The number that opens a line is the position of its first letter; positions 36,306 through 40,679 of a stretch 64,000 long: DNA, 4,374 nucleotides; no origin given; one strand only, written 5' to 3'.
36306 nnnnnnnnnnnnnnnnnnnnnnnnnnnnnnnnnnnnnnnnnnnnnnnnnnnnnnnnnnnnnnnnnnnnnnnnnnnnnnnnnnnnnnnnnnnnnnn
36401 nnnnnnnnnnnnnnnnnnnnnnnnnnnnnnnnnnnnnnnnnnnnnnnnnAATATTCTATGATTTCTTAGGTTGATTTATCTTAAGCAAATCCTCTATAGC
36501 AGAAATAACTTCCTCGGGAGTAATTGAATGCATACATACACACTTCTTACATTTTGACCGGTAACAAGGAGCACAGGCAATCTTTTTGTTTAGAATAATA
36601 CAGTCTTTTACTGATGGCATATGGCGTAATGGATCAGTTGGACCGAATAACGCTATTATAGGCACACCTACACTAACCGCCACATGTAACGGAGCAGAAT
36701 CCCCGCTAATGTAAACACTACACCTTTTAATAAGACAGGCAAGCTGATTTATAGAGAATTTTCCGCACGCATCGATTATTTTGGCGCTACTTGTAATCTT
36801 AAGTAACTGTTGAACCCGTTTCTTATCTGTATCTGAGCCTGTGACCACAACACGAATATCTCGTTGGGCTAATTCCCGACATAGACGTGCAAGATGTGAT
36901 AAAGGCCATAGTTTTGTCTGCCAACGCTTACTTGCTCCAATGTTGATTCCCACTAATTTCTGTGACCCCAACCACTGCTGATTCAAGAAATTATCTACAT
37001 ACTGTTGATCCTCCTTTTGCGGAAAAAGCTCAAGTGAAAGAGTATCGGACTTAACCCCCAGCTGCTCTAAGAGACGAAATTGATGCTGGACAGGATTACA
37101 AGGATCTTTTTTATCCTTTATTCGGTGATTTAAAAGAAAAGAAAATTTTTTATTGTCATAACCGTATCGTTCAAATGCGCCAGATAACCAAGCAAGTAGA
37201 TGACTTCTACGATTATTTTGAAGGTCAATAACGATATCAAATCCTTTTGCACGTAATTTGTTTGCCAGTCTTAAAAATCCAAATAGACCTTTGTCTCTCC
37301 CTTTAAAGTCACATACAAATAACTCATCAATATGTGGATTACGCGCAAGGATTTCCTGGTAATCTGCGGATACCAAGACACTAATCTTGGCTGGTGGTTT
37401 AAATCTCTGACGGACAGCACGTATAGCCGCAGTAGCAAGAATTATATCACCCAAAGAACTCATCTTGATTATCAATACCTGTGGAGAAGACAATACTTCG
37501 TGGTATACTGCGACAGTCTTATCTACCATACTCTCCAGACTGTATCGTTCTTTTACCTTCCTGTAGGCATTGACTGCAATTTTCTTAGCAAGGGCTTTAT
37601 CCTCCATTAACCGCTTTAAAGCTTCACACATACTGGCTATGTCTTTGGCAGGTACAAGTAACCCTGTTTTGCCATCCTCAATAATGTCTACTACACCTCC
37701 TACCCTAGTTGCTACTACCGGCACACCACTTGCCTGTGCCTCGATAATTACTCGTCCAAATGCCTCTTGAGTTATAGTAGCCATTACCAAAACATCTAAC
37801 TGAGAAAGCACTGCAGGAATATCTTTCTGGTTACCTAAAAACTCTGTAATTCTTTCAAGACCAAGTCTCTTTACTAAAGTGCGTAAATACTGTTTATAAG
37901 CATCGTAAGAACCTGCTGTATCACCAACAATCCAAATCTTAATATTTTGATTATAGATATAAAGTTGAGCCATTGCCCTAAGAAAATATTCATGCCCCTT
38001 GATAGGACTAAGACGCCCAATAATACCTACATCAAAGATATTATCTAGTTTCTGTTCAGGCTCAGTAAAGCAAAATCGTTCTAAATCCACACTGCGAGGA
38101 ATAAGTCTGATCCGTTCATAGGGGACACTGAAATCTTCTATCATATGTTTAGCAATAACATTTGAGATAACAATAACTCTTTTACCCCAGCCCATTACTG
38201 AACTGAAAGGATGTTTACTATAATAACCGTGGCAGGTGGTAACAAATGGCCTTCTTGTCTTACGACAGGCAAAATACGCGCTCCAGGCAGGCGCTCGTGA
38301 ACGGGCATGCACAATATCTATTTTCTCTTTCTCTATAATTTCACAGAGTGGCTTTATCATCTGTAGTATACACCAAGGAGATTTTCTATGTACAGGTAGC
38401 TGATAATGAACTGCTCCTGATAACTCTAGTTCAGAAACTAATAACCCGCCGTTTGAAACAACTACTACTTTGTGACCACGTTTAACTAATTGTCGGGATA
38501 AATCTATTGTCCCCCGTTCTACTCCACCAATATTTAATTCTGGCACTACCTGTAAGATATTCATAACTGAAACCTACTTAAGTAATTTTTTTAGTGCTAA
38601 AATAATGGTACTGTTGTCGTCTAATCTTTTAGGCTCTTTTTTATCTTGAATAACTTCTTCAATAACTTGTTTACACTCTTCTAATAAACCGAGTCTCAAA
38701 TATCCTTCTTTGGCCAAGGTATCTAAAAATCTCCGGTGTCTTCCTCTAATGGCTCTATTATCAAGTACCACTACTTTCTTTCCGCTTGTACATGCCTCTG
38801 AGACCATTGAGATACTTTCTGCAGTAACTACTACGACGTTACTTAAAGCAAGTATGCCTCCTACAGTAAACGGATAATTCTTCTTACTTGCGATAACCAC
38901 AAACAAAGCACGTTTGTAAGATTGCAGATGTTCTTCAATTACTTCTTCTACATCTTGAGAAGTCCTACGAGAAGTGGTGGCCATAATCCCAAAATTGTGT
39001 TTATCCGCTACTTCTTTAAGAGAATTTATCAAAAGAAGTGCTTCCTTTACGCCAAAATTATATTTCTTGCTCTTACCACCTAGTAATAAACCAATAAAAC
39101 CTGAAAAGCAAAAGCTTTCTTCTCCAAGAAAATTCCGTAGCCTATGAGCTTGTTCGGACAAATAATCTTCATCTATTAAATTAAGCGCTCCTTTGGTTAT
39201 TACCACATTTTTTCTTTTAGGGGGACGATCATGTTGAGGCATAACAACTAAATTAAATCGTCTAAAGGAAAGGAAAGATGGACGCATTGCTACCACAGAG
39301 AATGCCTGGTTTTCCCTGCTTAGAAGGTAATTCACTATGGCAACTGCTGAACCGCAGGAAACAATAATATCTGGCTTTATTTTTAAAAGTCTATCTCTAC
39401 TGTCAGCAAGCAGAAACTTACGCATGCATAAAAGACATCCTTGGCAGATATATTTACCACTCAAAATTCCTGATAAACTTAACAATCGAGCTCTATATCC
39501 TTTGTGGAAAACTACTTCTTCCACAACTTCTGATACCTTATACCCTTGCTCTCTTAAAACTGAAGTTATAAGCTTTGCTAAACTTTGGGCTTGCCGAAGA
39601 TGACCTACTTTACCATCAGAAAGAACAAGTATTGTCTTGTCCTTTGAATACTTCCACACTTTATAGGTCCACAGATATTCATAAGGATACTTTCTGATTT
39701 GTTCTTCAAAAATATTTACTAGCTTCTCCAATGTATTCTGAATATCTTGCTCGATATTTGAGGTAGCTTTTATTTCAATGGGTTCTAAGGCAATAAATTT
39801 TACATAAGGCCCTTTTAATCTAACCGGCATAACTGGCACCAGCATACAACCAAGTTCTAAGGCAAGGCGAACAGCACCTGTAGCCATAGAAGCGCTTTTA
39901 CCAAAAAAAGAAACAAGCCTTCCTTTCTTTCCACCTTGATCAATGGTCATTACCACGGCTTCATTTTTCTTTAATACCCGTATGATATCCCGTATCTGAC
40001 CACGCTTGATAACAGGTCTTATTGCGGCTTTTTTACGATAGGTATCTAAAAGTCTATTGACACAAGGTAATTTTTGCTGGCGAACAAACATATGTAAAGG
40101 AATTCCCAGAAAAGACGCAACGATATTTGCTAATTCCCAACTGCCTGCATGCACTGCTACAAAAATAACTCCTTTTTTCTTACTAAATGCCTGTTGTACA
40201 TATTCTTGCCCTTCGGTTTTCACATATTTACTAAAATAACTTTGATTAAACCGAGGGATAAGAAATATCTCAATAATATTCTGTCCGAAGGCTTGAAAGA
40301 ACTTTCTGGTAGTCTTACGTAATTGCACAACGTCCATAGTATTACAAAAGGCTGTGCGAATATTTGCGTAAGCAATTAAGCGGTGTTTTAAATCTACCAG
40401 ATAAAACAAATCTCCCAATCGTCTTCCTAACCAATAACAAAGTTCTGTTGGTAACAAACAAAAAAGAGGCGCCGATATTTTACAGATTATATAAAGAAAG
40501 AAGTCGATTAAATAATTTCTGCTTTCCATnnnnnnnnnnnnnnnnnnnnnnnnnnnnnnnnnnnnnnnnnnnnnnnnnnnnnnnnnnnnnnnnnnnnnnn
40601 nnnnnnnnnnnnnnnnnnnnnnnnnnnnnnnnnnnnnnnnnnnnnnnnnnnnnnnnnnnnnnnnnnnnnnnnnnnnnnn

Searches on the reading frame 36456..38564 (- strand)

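Call 63: search_protein_families(library=pfam, proteins=[window:36456-38564:-], max_evalue=0.00001)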
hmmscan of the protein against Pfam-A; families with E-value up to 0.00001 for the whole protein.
window:36456-38564:- (702 aa): 8 families
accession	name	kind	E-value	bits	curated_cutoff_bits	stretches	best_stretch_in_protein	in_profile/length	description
PF01075.23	Glyco_transf_9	-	1.3e-40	139.7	22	1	431-673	2-242/247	Glycosyltransferase family 9 (heptosyltransferase)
PF00534.26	Glycos_transf_1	-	1.1e-36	126.4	26.4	1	179-335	18-171/172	Glycosyl transferases group 1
PF13692.12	Glyco_trans_1_4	-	1.3e-36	126.4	27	1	179-322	4-142/142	Glycosyl transferases group 1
PF13439.12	Glyco_transf_4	-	1.3e-34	120.1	28.5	1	12-163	1-170/170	Glycosyltransferase Family 4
PF13579.12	Glyco_trans_4_4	-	1.4e-15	58.4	29.7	1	13-156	1-156/158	Glycosyl transferase 4-like domain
PF13477.12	Glyco_trans_4_2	-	2.2e-13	51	23.4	1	19-123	13-119/139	Glycosyl transferase 4-like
PF20706.3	GT4-conflict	-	3.3e-11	43.2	26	1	173-346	194-381/385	Family 4 Glycosyltransferase in conflict systems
PF13524.12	Glyco_trans_1_2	-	7.8e-07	29.6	25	1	194-349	5-141/144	Glycosyl transferase-like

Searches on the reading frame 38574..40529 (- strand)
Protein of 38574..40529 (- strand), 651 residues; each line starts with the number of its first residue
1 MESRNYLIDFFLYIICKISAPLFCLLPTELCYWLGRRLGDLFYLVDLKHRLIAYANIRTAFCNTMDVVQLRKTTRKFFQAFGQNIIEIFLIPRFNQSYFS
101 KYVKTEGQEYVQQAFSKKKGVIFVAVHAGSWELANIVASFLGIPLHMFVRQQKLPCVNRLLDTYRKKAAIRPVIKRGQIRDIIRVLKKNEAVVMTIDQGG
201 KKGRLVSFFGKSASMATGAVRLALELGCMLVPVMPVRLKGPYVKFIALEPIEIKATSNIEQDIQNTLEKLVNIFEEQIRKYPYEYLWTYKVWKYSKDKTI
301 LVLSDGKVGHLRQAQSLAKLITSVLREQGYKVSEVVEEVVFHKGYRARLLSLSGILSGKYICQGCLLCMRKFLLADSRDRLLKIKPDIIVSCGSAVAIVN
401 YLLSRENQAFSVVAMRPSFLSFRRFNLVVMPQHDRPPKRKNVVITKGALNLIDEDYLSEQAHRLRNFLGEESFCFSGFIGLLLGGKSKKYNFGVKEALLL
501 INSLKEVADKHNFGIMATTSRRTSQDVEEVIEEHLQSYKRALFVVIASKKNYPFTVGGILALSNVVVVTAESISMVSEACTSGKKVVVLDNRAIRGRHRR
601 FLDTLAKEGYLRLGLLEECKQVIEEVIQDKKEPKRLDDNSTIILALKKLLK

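Call 63: search_protein_families(library=pfam, proteins=[window:38574-40529:-], max_evalue=0.00001)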
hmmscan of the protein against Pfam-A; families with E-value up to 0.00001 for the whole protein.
window:38574-40529:- (651 aa): 2 families
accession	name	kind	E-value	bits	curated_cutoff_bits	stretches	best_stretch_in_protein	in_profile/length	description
PF06258.17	Mito_fiss_Elm1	-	7.7e-52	176.7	27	1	309-612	2-276/304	Mitochondrial fission ELM1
PF03279.18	Lip_A_acyltrans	-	2.2e-37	129.3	22.3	1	11-293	17-294/295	Bacterial lipid A biosynthesis acyltransferase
